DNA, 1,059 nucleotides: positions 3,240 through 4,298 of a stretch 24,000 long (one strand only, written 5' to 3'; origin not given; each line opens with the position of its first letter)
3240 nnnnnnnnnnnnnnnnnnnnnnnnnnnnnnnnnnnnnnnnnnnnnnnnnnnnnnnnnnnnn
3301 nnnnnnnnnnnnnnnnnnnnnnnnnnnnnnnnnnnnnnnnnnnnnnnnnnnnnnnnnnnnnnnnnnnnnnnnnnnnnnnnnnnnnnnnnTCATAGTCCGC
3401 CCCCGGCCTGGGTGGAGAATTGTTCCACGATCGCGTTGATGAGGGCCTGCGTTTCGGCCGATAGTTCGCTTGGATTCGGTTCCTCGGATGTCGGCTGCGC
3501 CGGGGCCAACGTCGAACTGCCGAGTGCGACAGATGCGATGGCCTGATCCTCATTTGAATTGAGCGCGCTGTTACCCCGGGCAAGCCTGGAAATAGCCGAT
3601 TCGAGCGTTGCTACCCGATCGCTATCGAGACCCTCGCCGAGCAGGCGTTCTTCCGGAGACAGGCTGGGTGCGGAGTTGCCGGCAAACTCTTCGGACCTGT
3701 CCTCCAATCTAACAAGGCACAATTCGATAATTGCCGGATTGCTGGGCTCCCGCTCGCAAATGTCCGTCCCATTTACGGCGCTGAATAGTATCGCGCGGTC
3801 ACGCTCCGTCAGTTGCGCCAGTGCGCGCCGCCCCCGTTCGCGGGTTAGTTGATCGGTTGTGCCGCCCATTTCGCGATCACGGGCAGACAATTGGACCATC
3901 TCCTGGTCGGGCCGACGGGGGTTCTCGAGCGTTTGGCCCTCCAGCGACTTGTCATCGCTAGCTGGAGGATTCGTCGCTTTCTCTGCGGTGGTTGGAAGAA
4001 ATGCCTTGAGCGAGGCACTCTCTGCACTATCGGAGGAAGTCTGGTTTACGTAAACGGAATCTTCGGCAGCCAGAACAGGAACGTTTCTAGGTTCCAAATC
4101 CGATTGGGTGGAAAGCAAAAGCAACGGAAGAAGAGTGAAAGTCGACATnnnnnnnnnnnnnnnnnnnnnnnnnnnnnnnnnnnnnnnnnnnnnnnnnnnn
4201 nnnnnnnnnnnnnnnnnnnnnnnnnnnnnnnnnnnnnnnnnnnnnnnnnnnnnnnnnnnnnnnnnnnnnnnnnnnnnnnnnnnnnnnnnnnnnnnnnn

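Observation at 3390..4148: Acidic secreted protein of unknown family, translationally coupled on both sides inside the curli operon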

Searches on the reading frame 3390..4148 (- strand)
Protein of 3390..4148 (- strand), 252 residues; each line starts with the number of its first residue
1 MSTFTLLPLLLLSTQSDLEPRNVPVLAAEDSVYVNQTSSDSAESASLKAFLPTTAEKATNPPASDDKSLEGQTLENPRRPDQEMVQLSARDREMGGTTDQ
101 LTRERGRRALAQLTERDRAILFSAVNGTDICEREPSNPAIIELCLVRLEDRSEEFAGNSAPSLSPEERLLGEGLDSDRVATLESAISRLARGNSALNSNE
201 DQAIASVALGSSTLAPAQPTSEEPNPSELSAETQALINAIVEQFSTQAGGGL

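Call 5: search_protein_families(library=pfam, proteins=[window:3390-4148:-], max_evalue=0.1)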
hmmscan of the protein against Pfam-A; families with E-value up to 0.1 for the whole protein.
window:3390-4148:- (252 aa): 1 family
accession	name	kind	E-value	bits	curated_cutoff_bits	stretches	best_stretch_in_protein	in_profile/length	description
PF05808.16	Podoplanin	-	0.037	14.8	30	1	26-87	17-78/135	Podoplanin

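Call 6: search_protein_families(library=ncbifam, proteins=[window:3390-4148:-], max_evalue=0.1)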
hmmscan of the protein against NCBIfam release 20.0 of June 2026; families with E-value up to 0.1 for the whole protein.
window:3390-4148:- (252 aa): 0 families

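Call 7: find_homologous_proteins(query=window:3393-4148:-, max_evalue=0.001)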
Query window:3393-4148:- (252 aa): 57 proteins with E <= 0.001 among 2805 candidates.
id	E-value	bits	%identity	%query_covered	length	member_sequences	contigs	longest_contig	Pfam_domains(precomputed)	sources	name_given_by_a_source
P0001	7.3e-150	515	100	100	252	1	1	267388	-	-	-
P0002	2.5e-75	271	66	88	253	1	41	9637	-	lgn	-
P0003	3.3e-63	232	56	88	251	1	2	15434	-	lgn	-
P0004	1.0e-56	211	51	99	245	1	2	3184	-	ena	-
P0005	8.7e-56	208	51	96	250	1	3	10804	-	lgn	-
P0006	1.2e-55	207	55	85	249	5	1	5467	-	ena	-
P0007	3.2e-54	202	50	100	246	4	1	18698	-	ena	-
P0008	2.2e-49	187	50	88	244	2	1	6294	-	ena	-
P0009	1.4e-42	164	61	60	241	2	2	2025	-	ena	-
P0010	3.3e-41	160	59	61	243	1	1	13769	-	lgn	-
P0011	5.9e-39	152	56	69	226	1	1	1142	-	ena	-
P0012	2.7e-38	150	58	59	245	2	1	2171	-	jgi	jgi:hypothetical protein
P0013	2.7e-38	150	57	55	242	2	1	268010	-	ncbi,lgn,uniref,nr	ncbi:hypothetical protein [Erythrobacter sp.]|uniref:hypothetical protein n=1 Tax=Erythrobacter sp. 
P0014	1.4e-36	145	46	85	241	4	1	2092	-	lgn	-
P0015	3.4e-36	143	53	68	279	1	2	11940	-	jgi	-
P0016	1.6e-35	141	56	64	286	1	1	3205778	PF25934.1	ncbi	-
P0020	1.0e-33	135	49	72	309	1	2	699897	-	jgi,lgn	-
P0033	8.4e-28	116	49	61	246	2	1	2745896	-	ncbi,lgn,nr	ncbi:hypothetical protein PF049_12430 [Erythrobacteraceae bacterium WH01K]|nr:hypothetical protein P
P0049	7.2e-24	103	49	56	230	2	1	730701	-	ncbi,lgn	ncbi:hypothetical protein MTsN3n11_17940 [Qipengyuania sp. MTN3-11]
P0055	7.9e-7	47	36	69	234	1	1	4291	-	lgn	-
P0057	1.4e-4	40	44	40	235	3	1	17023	-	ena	-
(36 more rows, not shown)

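Call 9: search_protein_families(library=pfam, proteins=[P0016, P0013, P0033, P0049, P0020, P0055, P0057], max_evalue=1)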
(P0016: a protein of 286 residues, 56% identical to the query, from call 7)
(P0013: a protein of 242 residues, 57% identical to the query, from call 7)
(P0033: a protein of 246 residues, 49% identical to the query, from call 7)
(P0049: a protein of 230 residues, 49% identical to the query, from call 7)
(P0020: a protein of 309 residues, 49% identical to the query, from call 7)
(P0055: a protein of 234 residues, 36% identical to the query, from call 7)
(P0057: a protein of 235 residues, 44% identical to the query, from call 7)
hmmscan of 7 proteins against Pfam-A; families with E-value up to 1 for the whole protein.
P0016 (286 aa): 0 families

P0013 (242 aa): 1 family
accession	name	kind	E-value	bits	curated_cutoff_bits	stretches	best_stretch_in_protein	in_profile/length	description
PF15603.11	Imm74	-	0.13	12.8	27.1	0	88-116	40-68/80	Immunity protein 74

P0033 (246 aa): 0 families

P0049 (230 aa): 1 family
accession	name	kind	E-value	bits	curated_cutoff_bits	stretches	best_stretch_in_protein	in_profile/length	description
PF05235.19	CHAD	-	0.33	11.3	25.6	0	146-214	41-107/228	CHAD domain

P0020 (309 aa): 2 families
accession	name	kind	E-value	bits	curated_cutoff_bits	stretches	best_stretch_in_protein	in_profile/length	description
PF03700.18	Sorting_nexin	-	0.022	15.7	28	1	60-93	17-50/76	Sorting nexin, N-terminal domain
PF02076.21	STE3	-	0.4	10.3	29.2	1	11-57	169-216/292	Pheromone A receptor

P0055 (234 aa): 0 families

P0057 (235 aa): 0 families
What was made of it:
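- Tried and rejected: The faint precomputed DUF7979 label on P0016 was not reproduced (call 9).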

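Call 10: find_encoding_contigs(protein=P0016, flank=10000, max_places=3)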
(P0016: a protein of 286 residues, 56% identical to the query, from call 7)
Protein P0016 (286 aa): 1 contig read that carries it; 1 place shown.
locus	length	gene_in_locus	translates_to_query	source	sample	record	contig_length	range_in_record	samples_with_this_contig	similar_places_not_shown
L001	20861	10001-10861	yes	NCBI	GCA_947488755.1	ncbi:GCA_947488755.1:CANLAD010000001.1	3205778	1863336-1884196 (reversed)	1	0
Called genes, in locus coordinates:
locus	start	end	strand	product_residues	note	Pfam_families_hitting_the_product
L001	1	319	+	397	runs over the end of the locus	PF00144:Beta-lactamase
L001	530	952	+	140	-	PF10614:CsgF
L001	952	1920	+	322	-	PF03783:CsgG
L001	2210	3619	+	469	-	-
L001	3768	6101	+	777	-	-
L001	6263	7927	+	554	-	-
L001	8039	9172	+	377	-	-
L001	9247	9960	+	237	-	PF07012:Curlin_rpt (faint)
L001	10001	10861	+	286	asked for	PF25934:DUF7979 (faint)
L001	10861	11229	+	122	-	-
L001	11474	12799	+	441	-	PF01571:GCV_T, PF08669:GCV_T_C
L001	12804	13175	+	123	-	PF01597:GCV_H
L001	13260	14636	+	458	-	PF02347:GDC-P, PF00266:Aminotran_5 (weak)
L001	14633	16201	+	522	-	PF02347:GDC-P, PF00266:Aminotran_5 (weak), PF21478:GcvP2_C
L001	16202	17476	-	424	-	PF01943:Polysacc_synt, PF13440:Polysacc_synt_3 (weak)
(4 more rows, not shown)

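Call 12: find_encoding_contigs(protein=P0033, flank=10000, max_places=2)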
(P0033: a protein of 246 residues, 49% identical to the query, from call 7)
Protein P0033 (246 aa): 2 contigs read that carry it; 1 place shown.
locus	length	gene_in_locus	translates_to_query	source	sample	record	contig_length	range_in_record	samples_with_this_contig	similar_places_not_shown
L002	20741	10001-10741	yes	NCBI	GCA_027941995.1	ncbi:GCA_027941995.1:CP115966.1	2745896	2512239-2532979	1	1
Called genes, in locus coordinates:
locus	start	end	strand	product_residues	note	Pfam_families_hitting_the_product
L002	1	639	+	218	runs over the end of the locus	PF10604:Polyketide_cyc2, PF03364:Polyketide_cyc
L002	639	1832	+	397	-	PF08240:ADH_N, PF00107:ADH_zinc_N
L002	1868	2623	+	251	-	PF00106:adh_short, PF08659:KR (weak), PF13561:adh_short_C2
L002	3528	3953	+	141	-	PF10614:CsgF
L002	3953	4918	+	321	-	PF03783:CsgG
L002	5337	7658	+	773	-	-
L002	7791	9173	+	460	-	-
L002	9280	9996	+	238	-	-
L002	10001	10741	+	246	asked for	-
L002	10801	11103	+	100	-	-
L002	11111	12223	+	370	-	-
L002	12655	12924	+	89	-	PF11994:DUF3489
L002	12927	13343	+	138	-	PF11149:DUF2924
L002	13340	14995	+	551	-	PF00239:Resolvase, PF07508:Recombinase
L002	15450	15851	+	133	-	PF06262:Zincin_1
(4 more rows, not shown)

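Call 13: find_encoding_contigs(protein=P0049, flank=10000, max_places=2)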
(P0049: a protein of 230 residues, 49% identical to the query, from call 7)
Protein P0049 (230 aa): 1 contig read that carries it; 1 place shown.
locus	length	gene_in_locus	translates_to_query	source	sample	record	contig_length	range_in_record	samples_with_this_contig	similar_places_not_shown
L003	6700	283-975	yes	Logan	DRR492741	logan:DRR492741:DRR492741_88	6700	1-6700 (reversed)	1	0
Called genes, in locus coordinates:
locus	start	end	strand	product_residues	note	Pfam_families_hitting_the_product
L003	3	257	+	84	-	?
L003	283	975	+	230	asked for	-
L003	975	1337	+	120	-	-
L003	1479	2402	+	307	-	-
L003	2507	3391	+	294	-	PF03328:HpcH_HpaI, PF15617:C-C_Bond_Lyase (faint)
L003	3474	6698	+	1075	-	?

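Call 16: search_protein_representatives(protein=window:3393-4148:-)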
Query: 252 residues. Proteins with E-value up to 0.001 (for the whole library): 119; up to 1e-10: 52; up to 1e-30: 9. The best 119 are listed.
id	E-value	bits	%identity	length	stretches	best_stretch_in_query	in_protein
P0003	1.0e-63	231.7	54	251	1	1-250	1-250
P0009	4.6e-43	164.2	50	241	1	24-250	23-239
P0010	1.1e-41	159.8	46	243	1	28-247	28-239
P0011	1.9e-39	152.4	58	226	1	83-250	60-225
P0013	8.7e-39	150.2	49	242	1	62-250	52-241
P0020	3.3e-34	135.3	48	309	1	32-250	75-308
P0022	1.4e-33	133.2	45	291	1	43-250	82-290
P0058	8.6e-33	130.7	43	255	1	20-250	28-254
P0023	1.8e-32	129.6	55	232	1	85-251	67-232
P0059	1.0e-29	120.6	42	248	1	15-249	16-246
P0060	1.6e-29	119.9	43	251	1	29-244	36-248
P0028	3.8e-29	118.7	51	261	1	82-245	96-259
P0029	5.4e-29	118.2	47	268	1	36-244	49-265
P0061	1.1e-28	117.2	39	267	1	6-244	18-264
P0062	2.5e-28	116.1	49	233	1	84-244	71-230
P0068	9.7e-25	104.3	45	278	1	91-244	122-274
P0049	2.3e-24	103.1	46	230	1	81-250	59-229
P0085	2.5e-14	70.3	35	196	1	74-249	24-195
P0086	4.1e-14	69.6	35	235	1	74-243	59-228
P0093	8.7e-11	58.7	35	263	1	26-241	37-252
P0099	3.6e-10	56.7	34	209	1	86-242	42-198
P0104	5.6e-08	49.5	31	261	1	56-243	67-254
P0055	2.5e-07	47.4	38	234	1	70-245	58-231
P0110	6.5e-07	46.1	36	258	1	89-242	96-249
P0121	5.6e-06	43.0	29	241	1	57-243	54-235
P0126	1.3e-05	41.8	29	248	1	45-240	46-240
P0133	4.7e-05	40.0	34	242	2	43-242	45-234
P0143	1.5e-04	38.3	30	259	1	53-251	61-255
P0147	1.9e-04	38.0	32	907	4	85-157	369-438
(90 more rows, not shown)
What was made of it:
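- Checked: There are 57 homologues in the 90% clustered set, and about 118 clusters at 50% identity with E<=1e-3 (calls 7, 16).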

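Call 20: search_solved_structures(query=A2, max_evalue=10, show_alignments=2)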
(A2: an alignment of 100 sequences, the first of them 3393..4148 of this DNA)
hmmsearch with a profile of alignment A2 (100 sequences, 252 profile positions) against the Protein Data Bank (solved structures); distinct sequences matched with E-value up to 10: 6.
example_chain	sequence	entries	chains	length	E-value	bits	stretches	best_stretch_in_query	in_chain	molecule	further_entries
2j3e_A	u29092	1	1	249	0.64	13.5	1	164-248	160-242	T7I23.11 PROTEIN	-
3def_A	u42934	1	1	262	0.7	13.3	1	164-248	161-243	T7I23.11 protein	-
3bb3_A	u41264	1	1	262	0.7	13.3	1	164-248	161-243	T7I23.11 protein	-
9jm4_A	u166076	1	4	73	0.7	13.3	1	198-248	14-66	LRO-C3-7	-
3bb4_A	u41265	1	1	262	1.1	12.6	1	164-248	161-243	T7I23.11 protein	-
9koh_K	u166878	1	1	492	2.7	11.4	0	186-218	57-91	RB binding protein 4, chromatin remodeling factor,Histone-binding protein RBBP4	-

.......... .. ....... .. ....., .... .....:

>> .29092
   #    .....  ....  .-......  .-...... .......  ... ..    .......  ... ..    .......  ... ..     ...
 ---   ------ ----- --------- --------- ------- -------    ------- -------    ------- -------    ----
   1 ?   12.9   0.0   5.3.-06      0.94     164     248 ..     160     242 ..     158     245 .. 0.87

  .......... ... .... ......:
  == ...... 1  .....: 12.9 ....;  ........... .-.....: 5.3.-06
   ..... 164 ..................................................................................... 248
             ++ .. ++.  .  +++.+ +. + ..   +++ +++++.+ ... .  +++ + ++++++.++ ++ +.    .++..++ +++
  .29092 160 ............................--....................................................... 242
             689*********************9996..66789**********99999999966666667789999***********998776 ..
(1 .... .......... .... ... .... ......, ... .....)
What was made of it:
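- Tried and rejected: A PDB profile search gave nothing below E 0.6 (call 20).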

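Call 22: predict_structure(alignment_id=A1)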
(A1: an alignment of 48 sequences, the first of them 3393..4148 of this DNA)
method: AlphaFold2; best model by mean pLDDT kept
length: 252 residues; sequences in the alignment: 48
mean_pLDDT: 61.9   pTM: 0.24
mean pLDDT of the five models: 61.9, 60.6, 60.6, 60.2, 59.7
residues with pLDDT >= 90: 0; 70-90: 91; 50-70: 86; < 50: 75
segments of 3 or more residues with pLDDT < 50: 1-3, 15-17, 27-30, 35-51, 53-60, 62-66, 68-75, 81-98
pLDDT, mean of each block of 10 residues (from residue 1): 51 49 48 49 44 44 43 47 42 48 77 83 74 82 76 60 75 66 74 71 68 54 63 85 75 56
secondary structure, 60 per line:
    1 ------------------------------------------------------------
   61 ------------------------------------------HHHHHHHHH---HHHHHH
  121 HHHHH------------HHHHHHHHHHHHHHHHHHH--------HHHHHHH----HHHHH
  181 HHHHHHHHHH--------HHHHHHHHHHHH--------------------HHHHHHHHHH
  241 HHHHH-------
elements in order: H103-111 H115-125 H138-156 H165-171 H176-190 H199-210 H231-245
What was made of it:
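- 3855..4103 (-): Residues 16-98: variable, acidic/polar, predicted disordered tether. Conserved Q motifs at Q36 and Q86 (phi-x-Q-L/I-S/G/T), with a third at Q100 just inside the next part. pLDDT below 50 (call 22).
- On Curlin (CsgA/CsgB, PF07012): No strands are predicted (call 22).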

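Call 25: find_related_loci(query=A3, collection=genome_contigs, flank=10000)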
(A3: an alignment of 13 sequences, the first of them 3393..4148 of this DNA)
Query A3 (252 aa) in genome_contigs; peptide patterns used: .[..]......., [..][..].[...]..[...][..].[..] (x = any residue, [..] = any of these).
113 stretches matched a pattern; 31 encode a relative of the query (tblastn E <= 1e-3); 31 distinct loci.
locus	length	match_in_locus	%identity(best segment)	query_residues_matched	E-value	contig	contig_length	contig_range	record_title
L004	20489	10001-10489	56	89-250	6e-43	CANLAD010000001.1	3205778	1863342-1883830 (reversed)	uncultured Erythrobacter sp. isolate 3-258-J.fasta genome assembly, contig: NODE_1, whole genome shotgun sequence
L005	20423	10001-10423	57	112-250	8e-42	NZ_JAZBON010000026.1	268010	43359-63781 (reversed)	MAG: Erythrobacter sp. isolate bin.644 k117_3845552, whole genome shotgun sequence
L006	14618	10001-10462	56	95-250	3e-40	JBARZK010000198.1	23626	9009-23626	MAG: Erythrobacter sp. isolate MFD12172_ilm_asm_bin5 k127_13706, whole genome shotgun sequence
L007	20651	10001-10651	42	21-251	2e-38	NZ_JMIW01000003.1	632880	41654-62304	Erythrobacter longus strain DSM 6997 contig3, whole genome shotgun sequence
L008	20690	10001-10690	41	1-241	1e-36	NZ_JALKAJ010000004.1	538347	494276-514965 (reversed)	Qipengyuania sp. S6317L1 scaffold_4, whole genome shotgun sequence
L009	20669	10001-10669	43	42-244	4e-36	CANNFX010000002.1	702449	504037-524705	uncultured Sphingomonadaceae bacterium isolate YR2-318.fasta genome assembly, contig: NODE_2, whole genome shotgun seque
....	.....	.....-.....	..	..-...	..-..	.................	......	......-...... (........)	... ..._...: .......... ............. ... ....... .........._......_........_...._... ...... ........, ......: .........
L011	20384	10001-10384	60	117-244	8e-35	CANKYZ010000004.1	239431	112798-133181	uncultured Erythrobacter sp. isolate 3-320-G.fasta genome assembly, contig: NODE_4, whole genome shotgun sequence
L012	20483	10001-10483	49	91-251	1e-34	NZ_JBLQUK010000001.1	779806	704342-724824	Qipengyuania sp. ASV99 NODE_1_length_779806_cov_68.033118, whole genome shotgun sequence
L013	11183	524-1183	41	20-251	2e-34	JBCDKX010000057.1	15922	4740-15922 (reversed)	MAG: Pseudomonadota bacterium isolate P01_H01_bin.71 k141_3132508_length_15922_cov_31.3104, whole genome shotgun sequenc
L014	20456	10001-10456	51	100-252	3e-34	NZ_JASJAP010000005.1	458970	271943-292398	MAG: Erythrobacter sp. isolate MO_005.B18 MO_005.c_16, whole genome shotgun sequence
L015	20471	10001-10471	48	74-244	4e-34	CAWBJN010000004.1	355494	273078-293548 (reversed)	MAG: uncultured Alphaproteobacteria bacterium isolate MFD03250.bin.2.95 genome assembly, contig: contig_11802, whole gen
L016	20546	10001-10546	46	83-251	1e-33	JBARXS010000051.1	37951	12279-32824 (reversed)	MAG: Erythrobacter sp. isolate MFD12135_ilm_asm_bin11 k127_28688, whole genome shotgun sequence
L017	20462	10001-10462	50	90-244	1e-33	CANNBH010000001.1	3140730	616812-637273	uncultured Erythrobacter sp. isolate 4-2072.fasta genome assembly, contig: NODE_1, whole genome shotgun sequence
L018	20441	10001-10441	53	97-244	4e-33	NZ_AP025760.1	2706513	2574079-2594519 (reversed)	Qipengyuania nanhaisediminis strain IFOP_LL351 chromosome, complete genome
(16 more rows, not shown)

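Call 26: fold_search(model_id=the predicted structure, library=pdb)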
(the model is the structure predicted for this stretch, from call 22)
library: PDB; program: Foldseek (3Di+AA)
matches with E <= 10: 0; with E <= 0.001: 0
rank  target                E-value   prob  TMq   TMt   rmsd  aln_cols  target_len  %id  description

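Call 31: search_protein_families(library=pfam, alignment_id=A2, max_evalue=1)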
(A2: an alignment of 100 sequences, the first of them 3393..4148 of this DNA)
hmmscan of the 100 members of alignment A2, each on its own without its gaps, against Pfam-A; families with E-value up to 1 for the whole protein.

A. member 1, window:3393-4148:- (252 aa): 1 family
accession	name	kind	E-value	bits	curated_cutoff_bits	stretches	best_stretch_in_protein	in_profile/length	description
PF05808.16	Podoplanin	-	0.037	14.8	30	1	26-87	17-78/135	Podoplanin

B. families by the number of members that match (of 100 scanned): 38 families (the first 25 are shown)
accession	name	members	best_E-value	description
PF14436.11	EndoU_bacteria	2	0.00036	Bacterial EndoU nuclease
PF21961.1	AppA_4HB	2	0.0089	AppA, four helix bundle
PF15603.11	Imm74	2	0.12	Immunity protein 74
PF24429.1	CSLinker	2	0.21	CSLinker motif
PF13565.12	HTH_32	2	0.27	Homeodomain-like domain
PF00215.30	OMPdecase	1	8.5e-05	Orotidine 5'-phosphate decarboxylase / HUMPS family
PF01207.24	Dus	1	0.003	Dihydrouridine synthase (Dus)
PF03700.18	Sorting_nexin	1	0.022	Sorting nexin, N-terminal domain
PF17656.6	ChapFlgA_N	1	0.025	FlgA N-terminal domain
PF01941.24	AdoMet_Synthase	1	0.035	S-adenosylmethionine synthetase (AdoMet synthetase)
PF05808.16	Podoplanin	1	0.037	Podoplanin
PF19269.4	Anticodon_2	1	0.042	Anticodon binding domain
PF24178.1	Subterisin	1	0.049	Lasso peptide subterisin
PF00399.24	PIR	1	0.053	Yeast PIR protein repeat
PF18495.6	VbhA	1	0.067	Antitoxin VbhA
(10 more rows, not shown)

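Call 32: find_encoding_contigs(protein=P0057, flank=10000, max_places=2)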
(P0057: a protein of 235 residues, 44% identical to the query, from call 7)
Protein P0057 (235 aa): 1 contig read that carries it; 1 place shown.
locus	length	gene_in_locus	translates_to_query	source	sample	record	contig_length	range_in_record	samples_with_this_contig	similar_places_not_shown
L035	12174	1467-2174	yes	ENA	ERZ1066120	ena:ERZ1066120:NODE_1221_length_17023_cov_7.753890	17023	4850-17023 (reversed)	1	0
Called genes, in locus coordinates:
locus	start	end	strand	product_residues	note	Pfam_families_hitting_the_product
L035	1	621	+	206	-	?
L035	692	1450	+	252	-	PF07012:Curlin_rpt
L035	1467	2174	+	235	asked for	-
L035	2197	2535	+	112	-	PF21112:CsgH (weak)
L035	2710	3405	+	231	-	PF00196:GerE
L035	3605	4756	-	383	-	PF00364:Biotin_lipoyl (faint), PF25917:BSH_RND (weak), PF25973:BSH_CzcB (weak), PF25984:BSH_YknX, PF25994:HH_AprE, PF26002:Beta-barrel_AprE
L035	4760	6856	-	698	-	PF00664:ABC_membrane, PF00005:ABC_tran, PF13304:AAA_21 (faint)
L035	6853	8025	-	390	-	PF02321:OEP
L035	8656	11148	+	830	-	PF17803:Cadherin_4, PF17963:Big_9, PF17803:Cadherin_4 (weak), PF17963:Big_9 (weak), PF17803:Cadherin_4, PF17963:Big_9 (weak), PF17803:Cadherin_4, PF17963:Big_9 (weak), +2 more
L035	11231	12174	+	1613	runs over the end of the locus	PF03160:Calx-beta, PF00353:HemolysinCabind (weak)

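Call 33: find_encoding_contigs(protein=P0055, flank=10000, max_places=2)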
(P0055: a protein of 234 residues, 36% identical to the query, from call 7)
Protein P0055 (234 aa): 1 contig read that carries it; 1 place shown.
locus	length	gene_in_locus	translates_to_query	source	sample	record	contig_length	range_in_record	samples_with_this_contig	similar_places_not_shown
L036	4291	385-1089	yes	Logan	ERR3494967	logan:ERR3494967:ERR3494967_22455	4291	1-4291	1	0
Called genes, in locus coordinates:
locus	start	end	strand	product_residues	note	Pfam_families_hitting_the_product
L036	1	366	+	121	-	?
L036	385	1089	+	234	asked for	-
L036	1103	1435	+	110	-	-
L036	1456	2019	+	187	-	PF00196:GerE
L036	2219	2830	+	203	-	PF00196:GerE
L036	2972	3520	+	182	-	-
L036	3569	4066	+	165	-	-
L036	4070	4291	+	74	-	?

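Call 34: find_homologous_proteins(query=A2, max_evalue=0.001)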
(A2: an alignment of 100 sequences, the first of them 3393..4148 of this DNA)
Query A2 (100 sequences) (252 aa, profile of the alignment): 50 proteins with E <= 0.001 among 8000 candidates.
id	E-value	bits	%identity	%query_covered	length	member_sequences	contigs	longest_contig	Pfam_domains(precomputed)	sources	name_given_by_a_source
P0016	9.9e-62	228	56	64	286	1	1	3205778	PF25934.1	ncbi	-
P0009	5.7e-61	225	61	60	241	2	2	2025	-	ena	-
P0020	3.4e-60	222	49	72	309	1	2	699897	-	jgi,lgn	-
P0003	8.1e-59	218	56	88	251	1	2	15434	-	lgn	-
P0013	3.5e-57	213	57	55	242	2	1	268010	-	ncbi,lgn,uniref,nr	ncbi:hypothetical protein [Erythrobacter sp.]|uniref:hypothetical protein n=1 Tax=Erythrobacter sp. 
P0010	3.8e-57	213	59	61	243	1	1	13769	-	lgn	-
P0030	1.3e-56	211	49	56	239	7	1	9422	-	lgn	-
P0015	1.5e-56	211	53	68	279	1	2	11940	-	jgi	-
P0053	1.5e-56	211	45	56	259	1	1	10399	-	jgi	jgi:hypothetical protein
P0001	2.4e-56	210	100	100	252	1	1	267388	-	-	-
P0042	2.9e-56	210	45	62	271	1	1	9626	-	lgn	-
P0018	3.0e-56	210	52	66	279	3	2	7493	-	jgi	-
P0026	4.3e-56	209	41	89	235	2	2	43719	-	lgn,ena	-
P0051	4.9e-56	209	44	56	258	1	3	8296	-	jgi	jgi:hypothetical protein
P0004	9.2e-56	208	51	99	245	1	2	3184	-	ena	-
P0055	8.3e-51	192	36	69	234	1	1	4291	-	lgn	-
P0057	1.5e-46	178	44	40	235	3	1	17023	-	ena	-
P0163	3.9e-43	167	37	42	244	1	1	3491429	-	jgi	jgi:hypothetical protein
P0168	1.9e-39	154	35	40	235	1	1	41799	-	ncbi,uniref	ncbi:hypothetical protein ACFSC3_16980 [Sphingomonas floccifaciens]|uniref:Uncharacterized protein n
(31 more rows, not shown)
